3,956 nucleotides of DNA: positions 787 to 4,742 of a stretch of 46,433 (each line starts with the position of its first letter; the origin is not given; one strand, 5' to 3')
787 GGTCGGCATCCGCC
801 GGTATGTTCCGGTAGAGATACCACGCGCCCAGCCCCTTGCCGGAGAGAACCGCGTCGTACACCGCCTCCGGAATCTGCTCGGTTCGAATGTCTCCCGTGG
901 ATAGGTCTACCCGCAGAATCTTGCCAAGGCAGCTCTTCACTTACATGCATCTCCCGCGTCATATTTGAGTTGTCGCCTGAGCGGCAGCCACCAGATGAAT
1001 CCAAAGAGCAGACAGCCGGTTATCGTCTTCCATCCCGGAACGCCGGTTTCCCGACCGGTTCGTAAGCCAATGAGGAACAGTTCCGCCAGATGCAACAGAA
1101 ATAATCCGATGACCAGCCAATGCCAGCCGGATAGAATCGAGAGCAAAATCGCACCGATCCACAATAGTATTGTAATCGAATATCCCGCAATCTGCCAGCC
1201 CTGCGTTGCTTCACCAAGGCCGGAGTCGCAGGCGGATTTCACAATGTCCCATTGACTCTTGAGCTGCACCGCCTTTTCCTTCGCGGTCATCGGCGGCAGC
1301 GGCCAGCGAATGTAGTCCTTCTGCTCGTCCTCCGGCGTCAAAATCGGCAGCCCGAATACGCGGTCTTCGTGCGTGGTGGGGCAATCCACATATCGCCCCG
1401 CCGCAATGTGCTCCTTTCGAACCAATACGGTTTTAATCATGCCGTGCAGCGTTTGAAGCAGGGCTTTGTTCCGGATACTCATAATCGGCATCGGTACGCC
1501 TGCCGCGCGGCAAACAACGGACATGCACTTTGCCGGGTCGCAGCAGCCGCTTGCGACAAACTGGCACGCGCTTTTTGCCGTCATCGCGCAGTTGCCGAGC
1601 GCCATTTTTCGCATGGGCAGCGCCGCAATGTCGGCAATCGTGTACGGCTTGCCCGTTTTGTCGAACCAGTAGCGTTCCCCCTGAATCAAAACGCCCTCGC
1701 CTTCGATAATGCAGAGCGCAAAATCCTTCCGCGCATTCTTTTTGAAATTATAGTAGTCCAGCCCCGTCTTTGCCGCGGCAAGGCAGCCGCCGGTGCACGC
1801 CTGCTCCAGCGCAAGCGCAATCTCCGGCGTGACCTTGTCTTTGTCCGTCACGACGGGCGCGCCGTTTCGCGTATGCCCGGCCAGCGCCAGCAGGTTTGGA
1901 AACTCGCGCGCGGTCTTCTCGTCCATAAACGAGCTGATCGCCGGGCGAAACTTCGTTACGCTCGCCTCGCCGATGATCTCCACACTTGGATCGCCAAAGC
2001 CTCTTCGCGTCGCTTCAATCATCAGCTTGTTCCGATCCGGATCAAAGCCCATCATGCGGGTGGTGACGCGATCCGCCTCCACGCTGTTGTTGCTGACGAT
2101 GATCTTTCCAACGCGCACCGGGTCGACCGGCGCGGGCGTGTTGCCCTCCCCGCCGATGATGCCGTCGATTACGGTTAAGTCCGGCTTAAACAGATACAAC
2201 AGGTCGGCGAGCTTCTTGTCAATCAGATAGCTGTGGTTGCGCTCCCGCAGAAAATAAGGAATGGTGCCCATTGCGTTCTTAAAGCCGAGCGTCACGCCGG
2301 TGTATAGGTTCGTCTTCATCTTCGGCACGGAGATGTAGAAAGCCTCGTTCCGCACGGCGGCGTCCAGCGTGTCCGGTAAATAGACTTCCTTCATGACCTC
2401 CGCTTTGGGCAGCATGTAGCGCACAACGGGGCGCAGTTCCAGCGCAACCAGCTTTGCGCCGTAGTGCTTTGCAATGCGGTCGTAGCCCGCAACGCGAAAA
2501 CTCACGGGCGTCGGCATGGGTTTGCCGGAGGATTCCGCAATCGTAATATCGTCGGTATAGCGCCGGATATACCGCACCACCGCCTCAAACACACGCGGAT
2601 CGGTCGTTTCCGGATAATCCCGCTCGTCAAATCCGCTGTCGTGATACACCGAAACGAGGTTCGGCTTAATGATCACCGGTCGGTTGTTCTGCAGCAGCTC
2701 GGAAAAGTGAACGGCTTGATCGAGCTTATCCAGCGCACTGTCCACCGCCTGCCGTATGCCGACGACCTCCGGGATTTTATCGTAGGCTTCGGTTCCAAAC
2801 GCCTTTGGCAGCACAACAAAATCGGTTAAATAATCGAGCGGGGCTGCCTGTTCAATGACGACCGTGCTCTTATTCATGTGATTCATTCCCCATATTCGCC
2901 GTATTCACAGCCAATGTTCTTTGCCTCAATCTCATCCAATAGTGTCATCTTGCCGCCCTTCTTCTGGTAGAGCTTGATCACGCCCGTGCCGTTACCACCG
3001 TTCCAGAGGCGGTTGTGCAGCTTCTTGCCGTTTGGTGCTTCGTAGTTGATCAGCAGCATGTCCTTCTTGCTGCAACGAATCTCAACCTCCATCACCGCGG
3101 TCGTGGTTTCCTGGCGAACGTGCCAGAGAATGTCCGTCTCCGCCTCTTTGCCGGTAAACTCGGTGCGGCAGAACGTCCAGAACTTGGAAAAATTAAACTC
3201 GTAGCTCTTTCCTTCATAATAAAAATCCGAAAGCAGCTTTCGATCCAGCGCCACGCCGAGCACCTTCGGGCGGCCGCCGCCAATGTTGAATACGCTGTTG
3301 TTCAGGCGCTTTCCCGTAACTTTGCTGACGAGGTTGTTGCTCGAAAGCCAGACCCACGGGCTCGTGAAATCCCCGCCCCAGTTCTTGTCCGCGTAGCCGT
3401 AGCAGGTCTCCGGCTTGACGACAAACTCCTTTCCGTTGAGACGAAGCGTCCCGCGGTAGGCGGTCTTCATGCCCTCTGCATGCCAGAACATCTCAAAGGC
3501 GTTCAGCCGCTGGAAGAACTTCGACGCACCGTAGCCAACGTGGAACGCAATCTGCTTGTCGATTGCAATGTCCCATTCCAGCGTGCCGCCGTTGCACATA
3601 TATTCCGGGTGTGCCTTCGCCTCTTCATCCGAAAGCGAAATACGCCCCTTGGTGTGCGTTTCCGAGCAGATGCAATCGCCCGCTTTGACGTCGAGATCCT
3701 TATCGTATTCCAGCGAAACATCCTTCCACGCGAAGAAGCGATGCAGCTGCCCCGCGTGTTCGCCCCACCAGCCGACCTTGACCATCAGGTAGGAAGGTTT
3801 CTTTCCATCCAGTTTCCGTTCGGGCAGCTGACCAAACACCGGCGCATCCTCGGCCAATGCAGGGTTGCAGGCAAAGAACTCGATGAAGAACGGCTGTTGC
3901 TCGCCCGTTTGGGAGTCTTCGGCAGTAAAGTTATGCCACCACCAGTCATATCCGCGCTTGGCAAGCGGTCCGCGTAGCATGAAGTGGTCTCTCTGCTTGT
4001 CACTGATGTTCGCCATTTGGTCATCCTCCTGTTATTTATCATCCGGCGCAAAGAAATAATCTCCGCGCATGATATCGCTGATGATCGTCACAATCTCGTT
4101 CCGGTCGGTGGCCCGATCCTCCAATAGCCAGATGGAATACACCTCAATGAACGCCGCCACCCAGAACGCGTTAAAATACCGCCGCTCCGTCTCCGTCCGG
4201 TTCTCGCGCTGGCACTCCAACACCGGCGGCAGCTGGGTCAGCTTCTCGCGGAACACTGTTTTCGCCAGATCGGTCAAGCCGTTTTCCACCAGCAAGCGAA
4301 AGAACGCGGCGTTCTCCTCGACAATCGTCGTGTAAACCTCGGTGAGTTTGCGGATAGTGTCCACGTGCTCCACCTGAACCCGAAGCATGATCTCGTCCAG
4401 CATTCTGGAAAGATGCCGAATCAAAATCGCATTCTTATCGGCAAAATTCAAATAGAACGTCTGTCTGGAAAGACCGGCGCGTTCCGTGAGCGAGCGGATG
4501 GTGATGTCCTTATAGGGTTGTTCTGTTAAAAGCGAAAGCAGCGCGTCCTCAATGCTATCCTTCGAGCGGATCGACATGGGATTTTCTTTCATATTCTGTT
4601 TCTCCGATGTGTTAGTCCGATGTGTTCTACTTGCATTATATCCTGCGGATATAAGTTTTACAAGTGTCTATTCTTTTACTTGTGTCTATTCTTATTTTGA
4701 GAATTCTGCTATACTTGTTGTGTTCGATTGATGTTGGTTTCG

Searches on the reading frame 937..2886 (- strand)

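Call 57: search_protein_families(library=pfam, proteins=[window:937-2886:-], max_evalue=0.001)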
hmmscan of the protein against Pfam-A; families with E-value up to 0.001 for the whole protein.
window:937-2886:- (649 aa): 1 family
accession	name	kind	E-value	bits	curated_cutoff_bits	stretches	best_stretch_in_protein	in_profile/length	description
PF04015.17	DUF362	-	3.1e-36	125.7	24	1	71-276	1-199/200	Domain of unknown function (DUF362)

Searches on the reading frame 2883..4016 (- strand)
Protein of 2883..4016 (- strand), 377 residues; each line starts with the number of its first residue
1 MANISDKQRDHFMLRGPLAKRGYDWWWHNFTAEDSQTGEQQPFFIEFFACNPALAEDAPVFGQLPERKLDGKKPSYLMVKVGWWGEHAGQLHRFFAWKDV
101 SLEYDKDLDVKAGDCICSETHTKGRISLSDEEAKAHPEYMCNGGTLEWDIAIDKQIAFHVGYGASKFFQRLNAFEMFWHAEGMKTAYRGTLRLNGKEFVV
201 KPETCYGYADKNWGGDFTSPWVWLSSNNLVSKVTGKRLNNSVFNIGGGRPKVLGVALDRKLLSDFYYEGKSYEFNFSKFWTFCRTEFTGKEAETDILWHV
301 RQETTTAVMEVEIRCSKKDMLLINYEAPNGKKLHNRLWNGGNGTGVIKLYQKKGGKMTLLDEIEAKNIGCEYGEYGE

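Call 31: search_protein_families(library=pfam, proteins=[window:2883-4016:-], max_evalue=0.001)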
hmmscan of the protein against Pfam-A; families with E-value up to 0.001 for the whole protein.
window:2883-4016:- (377 aa): 1 family
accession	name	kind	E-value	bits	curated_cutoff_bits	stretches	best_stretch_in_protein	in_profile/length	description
PF14249.11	Tocopherol_cycl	-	7.4e-09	35.6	26.6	1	167-373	148-334/335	Tocopherol cyclase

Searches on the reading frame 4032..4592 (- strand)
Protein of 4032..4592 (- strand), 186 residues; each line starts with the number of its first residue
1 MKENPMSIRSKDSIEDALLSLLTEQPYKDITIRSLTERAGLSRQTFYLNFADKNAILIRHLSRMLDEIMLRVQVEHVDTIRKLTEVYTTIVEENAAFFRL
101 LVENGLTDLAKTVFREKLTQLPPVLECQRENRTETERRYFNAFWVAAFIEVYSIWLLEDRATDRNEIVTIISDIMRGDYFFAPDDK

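Call 57: search_protein_families(library=pfam, proteins=[window:4032-4592:-], max_evalue=0.001)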
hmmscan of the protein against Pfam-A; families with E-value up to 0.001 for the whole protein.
window:4032-4592:- (186 aa): 2 families
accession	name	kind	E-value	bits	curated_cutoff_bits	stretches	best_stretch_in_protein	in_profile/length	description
PF00440.29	TetR_N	-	2.4e-07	30.8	24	1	16-57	3-44/47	Bacterial regulatory proteins, tetR family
PF14278.11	TetR_C_8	-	3.7e-06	27.4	26.1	1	79-177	2-103/103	Transcriptional regulator C-terminal region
